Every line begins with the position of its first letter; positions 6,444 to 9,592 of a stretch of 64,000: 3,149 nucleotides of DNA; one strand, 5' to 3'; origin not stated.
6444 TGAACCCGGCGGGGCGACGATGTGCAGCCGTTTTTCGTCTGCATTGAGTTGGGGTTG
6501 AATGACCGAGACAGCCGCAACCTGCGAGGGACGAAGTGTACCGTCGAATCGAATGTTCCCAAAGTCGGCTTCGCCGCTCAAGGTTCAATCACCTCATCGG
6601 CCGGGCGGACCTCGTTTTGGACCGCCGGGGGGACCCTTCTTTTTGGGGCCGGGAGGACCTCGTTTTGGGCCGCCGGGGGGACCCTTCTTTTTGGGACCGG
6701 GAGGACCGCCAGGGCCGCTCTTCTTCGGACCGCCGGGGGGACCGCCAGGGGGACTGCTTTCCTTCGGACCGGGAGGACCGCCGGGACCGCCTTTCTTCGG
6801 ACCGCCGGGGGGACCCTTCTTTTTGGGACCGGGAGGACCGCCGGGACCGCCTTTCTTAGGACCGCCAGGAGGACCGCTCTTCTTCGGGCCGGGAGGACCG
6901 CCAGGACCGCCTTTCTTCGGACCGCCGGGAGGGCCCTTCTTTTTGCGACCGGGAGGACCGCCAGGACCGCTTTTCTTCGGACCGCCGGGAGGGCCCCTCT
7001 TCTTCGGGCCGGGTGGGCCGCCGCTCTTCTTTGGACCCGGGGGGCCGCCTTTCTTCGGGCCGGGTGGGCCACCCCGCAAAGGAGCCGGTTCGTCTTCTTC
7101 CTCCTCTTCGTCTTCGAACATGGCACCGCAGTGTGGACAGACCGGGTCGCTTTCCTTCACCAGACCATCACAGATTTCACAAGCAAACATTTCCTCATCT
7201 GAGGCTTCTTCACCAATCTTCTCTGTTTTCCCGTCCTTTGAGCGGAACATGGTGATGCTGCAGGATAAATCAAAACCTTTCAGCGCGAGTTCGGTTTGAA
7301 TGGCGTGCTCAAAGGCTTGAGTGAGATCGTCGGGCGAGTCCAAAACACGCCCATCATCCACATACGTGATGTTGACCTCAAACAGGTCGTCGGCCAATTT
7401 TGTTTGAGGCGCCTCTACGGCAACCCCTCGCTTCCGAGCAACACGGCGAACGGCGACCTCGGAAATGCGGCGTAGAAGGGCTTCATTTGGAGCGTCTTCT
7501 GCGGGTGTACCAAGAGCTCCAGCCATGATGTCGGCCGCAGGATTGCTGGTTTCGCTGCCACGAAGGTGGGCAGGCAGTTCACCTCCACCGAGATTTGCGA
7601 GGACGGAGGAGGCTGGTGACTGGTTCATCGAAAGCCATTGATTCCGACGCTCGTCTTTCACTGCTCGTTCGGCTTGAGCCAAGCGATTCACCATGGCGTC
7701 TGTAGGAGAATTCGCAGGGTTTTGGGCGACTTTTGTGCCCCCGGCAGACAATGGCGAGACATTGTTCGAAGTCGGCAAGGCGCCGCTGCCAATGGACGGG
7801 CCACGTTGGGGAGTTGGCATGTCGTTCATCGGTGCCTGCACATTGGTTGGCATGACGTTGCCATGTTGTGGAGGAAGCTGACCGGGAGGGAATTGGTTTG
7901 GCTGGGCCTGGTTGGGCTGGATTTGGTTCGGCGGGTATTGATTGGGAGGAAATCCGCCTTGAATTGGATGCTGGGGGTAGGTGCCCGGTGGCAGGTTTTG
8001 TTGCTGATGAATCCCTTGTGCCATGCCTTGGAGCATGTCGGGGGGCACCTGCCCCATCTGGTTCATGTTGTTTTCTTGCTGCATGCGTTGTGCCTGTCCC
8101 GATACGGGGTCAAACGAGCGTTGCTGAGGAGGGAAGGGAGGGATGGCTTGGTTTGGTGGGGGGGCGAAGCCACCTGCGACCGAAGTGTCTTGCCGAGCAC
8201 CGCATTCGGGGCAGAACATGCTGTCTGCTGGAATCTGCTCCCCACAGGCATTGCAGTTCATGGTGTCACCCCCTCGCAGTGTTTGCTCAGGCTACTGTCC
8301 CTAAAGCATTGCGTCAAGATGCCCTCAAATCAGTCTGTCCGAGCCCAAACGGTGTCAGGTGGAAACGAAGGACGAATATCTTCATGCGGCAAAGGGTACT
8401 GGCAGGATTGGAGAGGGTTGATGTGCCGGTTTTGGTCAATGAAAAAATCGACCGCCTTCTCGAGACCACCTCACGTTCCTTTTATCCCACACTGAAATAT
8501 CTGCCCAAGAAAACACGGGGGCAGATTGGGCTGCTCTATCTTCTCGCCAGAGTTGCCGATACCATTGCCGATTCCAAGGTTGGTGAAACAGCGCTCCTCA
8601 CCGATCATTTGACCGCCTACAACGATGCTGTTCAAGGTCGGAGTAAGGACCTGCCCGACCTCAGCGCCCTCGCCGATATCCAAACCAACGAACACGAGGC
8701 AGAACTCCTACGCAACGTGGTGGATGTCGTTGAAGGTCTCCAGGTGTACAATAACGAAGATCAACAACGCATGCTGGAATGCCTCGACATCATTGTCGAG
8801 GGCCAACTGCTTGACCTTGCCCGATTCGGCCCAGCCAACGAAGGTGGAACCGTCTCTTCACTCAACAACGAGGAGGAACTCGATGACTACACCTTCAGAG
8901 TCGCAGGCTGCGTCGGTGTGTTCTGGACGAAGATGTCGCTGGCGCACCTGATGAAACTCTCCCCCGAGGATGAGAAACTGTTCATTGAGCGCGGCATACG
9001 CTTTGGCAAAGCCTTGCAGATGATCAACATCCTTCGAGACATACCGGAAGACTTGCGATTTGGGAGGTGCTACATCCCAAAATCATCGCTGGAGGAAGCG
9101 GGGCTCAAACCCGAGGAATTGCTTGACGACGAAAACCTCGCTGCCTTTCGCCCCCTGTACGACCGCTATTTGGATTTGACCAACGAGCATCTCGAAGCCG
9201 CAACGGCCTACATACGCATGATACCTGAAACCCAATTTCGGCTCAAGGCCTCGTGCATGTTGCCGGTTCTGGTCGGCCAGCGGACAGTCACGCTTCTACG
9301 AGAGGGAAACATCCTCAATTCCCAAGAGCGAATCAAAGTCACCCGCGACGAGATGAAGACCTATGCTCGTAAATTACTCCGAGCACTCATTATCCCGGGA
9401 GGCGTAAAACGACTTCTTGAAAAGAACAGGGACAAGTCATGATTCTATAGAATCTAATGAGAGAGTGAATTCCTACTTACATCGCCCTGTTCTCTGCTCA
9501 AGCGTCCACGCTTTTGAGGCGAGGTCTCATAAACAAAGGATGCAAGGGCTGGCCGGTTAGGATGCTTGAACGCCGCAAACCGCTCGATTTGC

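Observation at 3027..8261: Two-gene module: Zn-ribbon / prion-like / (GPPGPKK)n repeat protein followed by a 923-aa SF2 helicase, flanked by a Zn-finger membrane protein and a PriS-like primase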

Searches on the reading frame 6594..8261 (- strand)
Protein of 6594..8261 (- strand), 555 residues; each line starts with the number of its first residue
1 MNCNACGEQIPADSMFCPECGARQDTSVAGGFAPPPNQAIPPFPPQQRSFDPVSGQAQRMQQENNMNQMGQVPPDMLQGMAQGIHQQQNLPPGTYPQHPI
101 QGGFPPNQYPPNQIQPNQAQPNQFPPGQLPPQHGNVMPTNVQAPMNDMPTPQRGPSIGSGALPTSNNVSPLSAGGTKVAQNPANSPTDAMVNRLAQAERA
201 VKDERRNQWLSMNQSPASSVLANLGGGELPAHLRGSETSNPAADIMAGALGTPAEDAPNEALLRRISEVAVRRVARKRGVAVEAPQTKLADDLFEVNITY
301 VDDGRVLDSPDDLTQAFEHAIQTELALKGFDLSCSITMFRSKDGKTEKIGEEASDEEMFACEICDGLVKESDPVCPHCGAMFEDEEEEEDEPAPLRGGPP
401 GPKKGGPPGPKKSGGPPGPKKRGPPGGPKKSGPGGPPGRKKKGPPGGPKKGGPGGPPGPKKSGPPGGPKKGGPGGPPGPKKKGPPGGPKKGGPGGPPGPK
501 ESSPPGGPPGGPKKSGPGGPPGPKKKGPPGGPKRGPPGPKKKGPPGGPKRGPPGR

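Call 3: search_protein_families(library=pfam, proteins=[window:6594-8261:-], max_evalue=0.01)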
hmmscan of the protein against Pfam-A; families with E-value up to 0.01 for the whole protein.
window:6594-8261:- (555 aa): 5 families
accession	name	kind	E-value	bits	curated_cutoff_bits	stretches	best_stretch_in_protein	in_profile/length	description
PF13248.11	Zn_ribbon_3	-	5.4e-09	35.6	27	2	357-380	1-24/26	zinc-ribbon domain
PF13240.11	Zn_Ribbon_1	-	8.5e-08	32.2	25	1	3-22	2-21/23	zinc-ribbon domain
PF12773.13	DZR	-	1.8e-05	25.2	27.3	1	3-24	1-22/45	Double zinc ribbon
PF17032.10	Zn_ribbon_15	-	0.0016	19.6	28.9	0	2-21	54-73/73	zinc-ribbon family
PF18912.6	DZR_2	-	0.0016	18.7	27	0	355-386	18-50/56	Double zinc ribbon domain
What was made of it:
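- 6594..8261 (-): ZnR gene: 555-aa Poseidoniales zinc-ribbon / low-complexity / polycationic-tail protein. Pfam zinc ribbons (call 3).
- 8187..8261 (-): ZnR residues 1-25: N-terminal four-Cys zinc ribbon (CxxC at 3 and 17). Pfam Zn_Ribbon_1, E 8.5e-8 (call 3).
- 7116..7193 (-): ZnR residues 357-382: second four-Cys zinc ribbon. Pfam Zn_ribbon_3, E 5.4e-9 (call 3).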

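Call 4: search_protein_families(library=ncbifam, proteins=[window:6594-8261:-], max_evalue=0.01)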
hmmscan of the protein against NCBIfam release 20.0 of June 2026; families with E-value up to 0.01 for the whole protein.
window:6594-8261:- (555 aa): 0 families

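Call 5: search_protein_families(library=padloc, proteins=[window:6594-8261:-], max_evalue=0.01)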
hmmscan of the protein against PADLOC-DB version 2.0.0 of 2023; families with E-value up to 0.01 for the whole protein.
window:6594-8261:- (555 aa): 0 families

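Call 6: search_protein_families(library=phrogs, proteins=[window:6594-8261:-], max_evalue=0.01)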
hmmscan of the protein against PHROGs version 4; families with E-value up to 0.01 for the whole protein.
window:6594-8261:- (555 aa): 6 families
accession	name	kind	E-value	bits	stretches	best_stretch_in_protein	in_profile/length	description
phrog_38469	-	unknown function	0.00042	21.1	0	2-24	215-237/272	-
phrog_12167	-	unknown function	0.0031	18.7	1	341-391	124-175/182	-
phrog_4852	-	unknown function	0.0072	17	0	353-390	8-47/194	-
phrog_8436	-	unknown function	0.0075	17.3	0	342-388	48-93/110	-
phrog_2546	-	unknown function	0.009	17.3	0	1-25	1-25/180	-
phrog_16989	-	moron, auxiliary metabolic gene and host takeover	0.0098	16.9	1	3-26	9-32/122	membrane protein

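Call 35: find_homologous_proteins(query=window:6594-8261:-, max_evalue=0.001)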
Query window:6594-8261:- (555 aa): 877 proteins with E <= 0.001 among 8000 candidates; the best 120 are listed.
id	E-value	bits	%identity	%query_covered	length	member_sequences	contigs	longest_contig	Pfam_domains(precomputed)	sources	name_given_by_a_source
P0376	0.0e+0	1061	-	-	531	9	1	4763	PF13240.12,PF12773.14,PF13248.12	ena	-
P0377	1.1e-290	984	-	-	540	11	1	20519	PF13240.12,PF12773.14,PF13248.12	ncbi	-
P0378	8.4e-284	961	84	70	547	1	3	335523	PF13240.12,PF12773.14,PF13248.12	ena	-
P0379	9.8e-264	895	83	69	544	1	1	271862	PF13240.12,PF13248.12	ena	-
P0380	9.3e-259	878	-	-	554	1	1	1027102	PF13240.12,PF12773.14,PF13248.12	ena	-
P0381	1.2e-258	878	-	-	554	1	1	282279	PF13240.12,PF12773.14,PF13248.12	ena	-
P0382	2.1e-258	877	-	-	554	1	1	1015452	PF13240.12,PF12773.14,PF13248.12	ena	-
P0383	1.6e-257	874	78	69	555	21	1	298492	PF13240.12,PF13248.12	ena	-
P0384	4.9e-256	869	-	-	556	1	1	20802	PF13240.12,PF12773.14,PF13248.12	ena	-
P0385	8.4e-254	862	83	69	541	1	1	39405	PF13240.12,PF13248.12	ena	-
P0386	1.1e-250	852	73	81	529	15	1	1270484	PF13240.12,PF12773.14,PF13248.12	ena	-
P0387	3.4e-250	850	83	70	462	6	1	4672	PF13240.12,PF12773.14,PF13248.12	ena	-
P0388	1.5e-247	841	71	81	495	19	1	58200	PF13240.12,PF12773.14,PF13248.12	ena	-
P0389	8.5e-246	836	82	61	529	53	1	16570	-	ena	-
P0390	2.2e-245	834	-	-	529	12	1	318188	-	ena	-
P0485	1.4e-167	577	59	69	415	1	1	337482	PF13248.12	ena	-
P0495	2.0e-163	564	54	69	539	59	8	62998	PF13240.12,PF13248.12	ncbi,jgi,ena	-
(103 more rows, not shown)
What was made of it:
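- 6594..8261 (-): 877 homologues; every named hit among the 120 listed is Poseidoniales or Thermoplasmatota (call 35).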

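Call 49: find_encoding_contigs(protein=P0495, flank=10000, max_places=2)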
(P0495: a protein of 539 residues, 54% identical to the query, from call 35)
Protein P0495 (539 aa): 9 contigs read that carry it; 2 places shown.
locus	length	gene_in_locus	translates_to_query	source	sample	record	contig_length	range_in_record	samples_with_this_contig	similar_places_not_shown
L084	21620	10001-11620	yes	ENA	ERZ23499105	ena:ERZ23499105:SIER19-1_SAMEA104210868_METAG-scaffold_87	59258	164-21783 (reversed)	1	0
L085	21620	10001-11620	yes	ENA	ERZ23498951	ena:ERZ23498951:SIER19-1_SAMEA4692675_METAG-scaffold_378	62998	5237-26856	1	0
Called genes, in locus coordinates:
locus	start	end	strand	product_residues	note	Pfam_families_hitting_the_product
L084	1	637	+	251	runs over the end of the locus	PF00753:Lactamase_B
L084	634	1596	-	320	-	PF01012:ETF, PF00766:ETF_alpha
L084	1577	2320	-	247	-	PF01012:ETF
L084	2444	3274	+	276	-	-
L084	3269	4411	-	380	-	PF00579:tRNA-synt_1b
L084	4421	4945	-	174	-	PF18446:DUF5611, PF20072:DUF6468 (weak)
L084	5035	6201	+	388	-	PF23381:Beta-prop_IFT122_1st (weak)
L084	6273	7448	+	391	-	PF02771:Acyl-CoA_dh_N, PF02770:Acyl-CoA_dh_M, PF00441:Acyl-CoA_dh_1, PF08028:Acyl-CoA_dh_2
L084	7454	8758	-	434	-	PF00494:SQS_PSY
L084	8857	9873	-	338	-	PF00494:SQS_PSY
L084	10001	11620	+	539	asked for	PF13240:Zn_Ribbon_1 (weak), PF13248:Zn_ribbon_3 (faint)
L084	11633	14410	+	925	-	PF00270:DEAD (faint), PF04851:ResIII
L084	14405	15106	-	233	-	-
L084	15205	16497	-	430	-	-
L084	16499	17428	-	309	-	PF02629:CoA_binding, PF00549:Ligase_CoA, PF13607:Succ_CoA_lig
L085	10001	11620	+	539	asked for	PF13240:Zn_Ribbon_1 (weak), PF13248:Zn_ribbon_3 (faint)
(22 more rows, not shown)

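Call 50: find_encoding_contigs(protein=P0485, flank=10000, max_places=1)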
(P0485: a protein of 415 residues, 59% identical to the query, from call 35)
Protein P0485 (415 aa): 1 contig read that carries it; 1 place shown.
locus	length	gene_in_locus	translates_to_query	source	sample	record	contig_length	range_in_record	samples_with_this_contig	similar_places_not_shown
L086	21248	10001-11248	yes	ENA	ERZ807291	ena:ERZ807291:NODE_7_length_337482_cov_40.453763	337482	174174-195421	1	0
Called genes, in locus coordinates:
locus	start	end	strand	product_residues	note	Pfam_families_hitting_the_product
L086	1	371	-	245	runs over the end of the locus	PF01012:ETF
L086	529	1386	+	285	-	-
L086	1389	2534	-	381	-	PF00579:tRNA-synt_1b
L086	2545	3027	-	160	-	PF18446:DUF5611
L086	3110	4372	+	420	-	-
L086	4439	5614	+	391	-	PF02771:Acyl-CoA_dh_N, PF02770:Acyl-CoA_dh_M, PF00441:Acyl-CoA_dh_1, PF08028:Acyl-CoA_dh_2 (weak)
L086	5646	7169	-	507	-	PF02696:SelO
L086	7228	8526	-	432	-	PF00494:SQS_PSY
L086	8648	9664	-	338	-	PF00494:SQS_PSY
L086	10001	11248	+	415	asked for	PF13248:Zn_ribbon_3 (weak)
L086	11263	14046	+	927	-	PF00270:DEAD (faint), PF04851:ResIII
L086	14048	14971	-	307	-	PF02629:CoA_binding, PF00549:Ligase_CoA, PF13607:Succ_CoA_lig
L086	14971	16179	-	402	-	PF08442:ATP-grasp_2, PF13549:ATP-grasp_5 (faint), PF24948:Citrate_synth_N, PF00549:Ligase_CoA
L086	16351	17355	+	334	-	PF00483:NTP_transferase, PF12804:NTP_transf_3, PF14602:Hexapep_2 (faint), PF24894:Hexapep_GlmU, PF25084:LbH_EIF2B, PF25087:GMPPB_C (weak), PF00132:Hexapep (faint)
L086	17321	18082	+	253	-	PF00121:TIM, PF05690:ThiG (weak)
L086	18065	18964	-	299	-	PF12705:PDDEXK_1 (faint)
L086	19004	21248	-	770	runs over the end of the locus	-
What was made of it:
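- The pair persists when PriS and memZn are lost from the site (L086; call 50).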

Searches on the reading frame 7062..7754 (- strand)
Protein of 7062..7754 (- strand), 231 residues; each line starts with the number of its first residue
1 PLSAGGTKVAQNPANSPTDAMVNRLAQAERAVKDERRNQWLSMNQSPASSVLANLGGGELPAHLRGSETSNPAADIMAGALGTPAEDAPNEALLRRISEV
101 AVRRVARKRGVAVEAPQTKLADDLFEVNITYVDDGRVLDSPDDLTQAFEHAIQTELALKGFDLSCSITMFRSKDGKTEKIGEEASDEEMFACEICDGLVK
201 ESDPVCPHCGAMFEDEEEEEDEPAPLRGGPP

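Call 76: predict_structure(alignment_id=A4)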
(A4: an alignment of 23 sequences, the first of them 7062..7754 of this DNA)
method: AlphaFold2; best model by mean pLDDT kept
length: 231 residues; sequences in the alignment: 23
mean_pLDDT: 72.8   pTM: 0.44
mean pLDDT of the five models: 72.8, 72.0, 71.7, 71.6, 71.5
residues with pLDDT >= 90: 63; 70-90: 79; 50-70: 33; < 50: 56
segments of 3 or more residues with pLDDT < 50: 1-12, 58-61, 66-68, 70-75, 77-86, 217-223, 227-231
pLDDT, mean of each block of 10 residues (from residue 1): 40 60 84 86 61 50 49 47 53 92 94 93 91 86 93 92 91 87 59 84 82 56 46 44
secondary structure, 60 per line:
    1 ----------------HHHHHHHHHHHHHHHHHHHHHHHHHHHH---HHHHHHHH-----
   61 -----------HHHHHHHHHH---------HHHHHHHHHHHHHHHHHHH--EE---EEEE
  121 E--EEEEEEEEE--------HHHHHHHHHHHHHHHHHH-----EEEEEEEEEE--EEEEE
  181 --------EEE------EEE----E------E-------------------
elements in order: H17-44 H48-55 H72-81 H91-109 E117-121 E124-132 H141-158 E164-173 E176-180 E189-191 E198-200

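Call 79: fold_search(model_id=the predicted structure, library=pdb)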
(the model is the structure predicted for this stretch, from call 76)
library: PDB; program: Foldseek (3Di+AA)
matches with E <= 10: 1060; with E <= 0.001: 0
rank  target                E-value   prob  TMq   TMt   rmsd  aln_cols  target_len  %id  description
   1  6h5m                  9.7e-03  1.00  0.28  0.61   4.5        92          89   14  MamM CTD H264E - Zinc form 1 (released 2019-08-07)
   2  6gp6_B                1.3e-02  1.00  0.26  0.57   4.8        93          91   12  MamM CTD - Copper form (released 2019-06-19)
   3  4hlb                  1.3e-02  0.97  0.24  0.47   4.1        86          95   15  Crystal structure of an alpha-lytic protease prodomain-like protein (DESPIG_01740) from Desulfovibrio piger ATCC 29098 a (released 2012-12-12)
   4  8rdv_CT               1.3e-02  0.85  0.23  0.25  11.3       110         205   14  Cryo-EM structure of P. urativorans 70S ribosome in complex with hibernation factor Balon, mRNA and P-site tRNA (stru (released 2024-02-21)
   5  3eer                  1.6e-02  0.57  0.17  0.24  10.3       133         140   16  High resolution structure of putative organic hydroperoxide resistance protein from Vibrio cholerae O1 biovar eltor str. (released 2008-10-21)
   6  6hao                  1.7e-02  0.99  0.27  0.55   4.7        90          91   13  MamM CTD H264E - Cadmium form 2 (released 2019-08-21)
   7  5a2q_D                1.8e-02  0.97  0.26  0.27   6.8       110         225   12  Structure of the HCV IRES bound to the human ribosome (released 2015-07-15)
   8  1ml8                  2.2e-02  0.97  0.27  0.43   5.8       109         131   14  structural genomics (released 2003-04-22)
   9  6h87                  2.4e-02  0.99  0.26  0.57   4.6        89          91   16  MamM CTD D249N - Zinc form (released 2019-08-14)
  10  6ed0_A                2.4e-02  0.66  0.20  0.27  10.1       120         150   17  OhrA (Organic Hydroperoxide Resistance protein) mutant (C61S) in the "open conformation" from chromobacterium violaceu (released 2020-02-12)
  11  3byr                  2.7e-02  0.98  0.26  0.57   5.7        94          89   16  Mode of Action of a Putative Zinc Transporter CzrB (Zn form) (released 2008-09-23)
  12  7oyc_D2               2.7e-02  0.96  0.27  0.28   4.7        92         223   10  Cryo-EM structure of the Xenopus egg 80S ribosome (released 2022-07-20)
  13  4kzx_D                2.9e-02  0.94  0.25  0.26   7.8       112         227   10  Rabbit 40S ribosomal subunit in complex with eIF1. (released 2013-07-24)
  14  4v6x_AD               2.9e-02  0.94  0.25  0.26   7.8       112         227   10  Structure of the human 80S ribosome (released 2014-07-09)
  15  8zej_C                3.0e-02  0.96  0.27  0.30  10.8       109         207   10  Structure of E.coli ribosome in complex with an engineered arrest peptide (released 2025-06-18)
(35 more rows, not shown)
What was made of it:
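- The weak matches of the ZnR core include uS3 and Era, which carry KH-type domains (call 79).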

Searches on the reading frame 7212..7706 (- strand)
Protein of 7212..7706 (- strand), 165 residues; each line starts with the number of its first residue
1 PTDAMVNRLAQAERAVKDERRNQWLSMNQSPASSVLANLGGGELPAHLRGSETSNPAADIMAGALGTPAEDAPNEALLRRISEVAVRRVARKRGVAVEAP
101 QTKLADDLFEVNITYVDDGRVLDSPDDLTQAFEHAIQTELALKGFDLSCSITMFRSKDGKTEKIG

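Call 91: search_protein_families(library=pfam, proteins=[window:7212-7706:-], max_evalue=1)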
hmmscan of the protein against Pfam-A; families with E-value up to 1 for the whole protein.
window:7212-7706:- (165 aa): 0 families
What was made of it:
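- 7215..7706 (-): ZnR residues 186-349: conserved core, comprising a helical segment and an alpha-beta-beta-alpha-beta-beta domain (residues 260-349). No Pfam hit (call 91).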

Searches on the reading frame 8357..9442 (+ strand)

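Call 3: search_protein_families(library=pfam, proteins=[window:8357-9442:+], max_evalue=0.01)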
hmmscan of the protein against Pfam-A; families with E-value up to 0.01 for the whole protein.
window:8357-9442:+ (361 aa): 1 family
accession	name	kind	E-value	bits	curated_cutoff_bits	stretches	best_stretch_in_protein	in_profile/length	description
PF00494.24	SQS_PSY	-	3.3e-45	155.3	26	1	37-330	3-261/263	Squalene/phytoene synthase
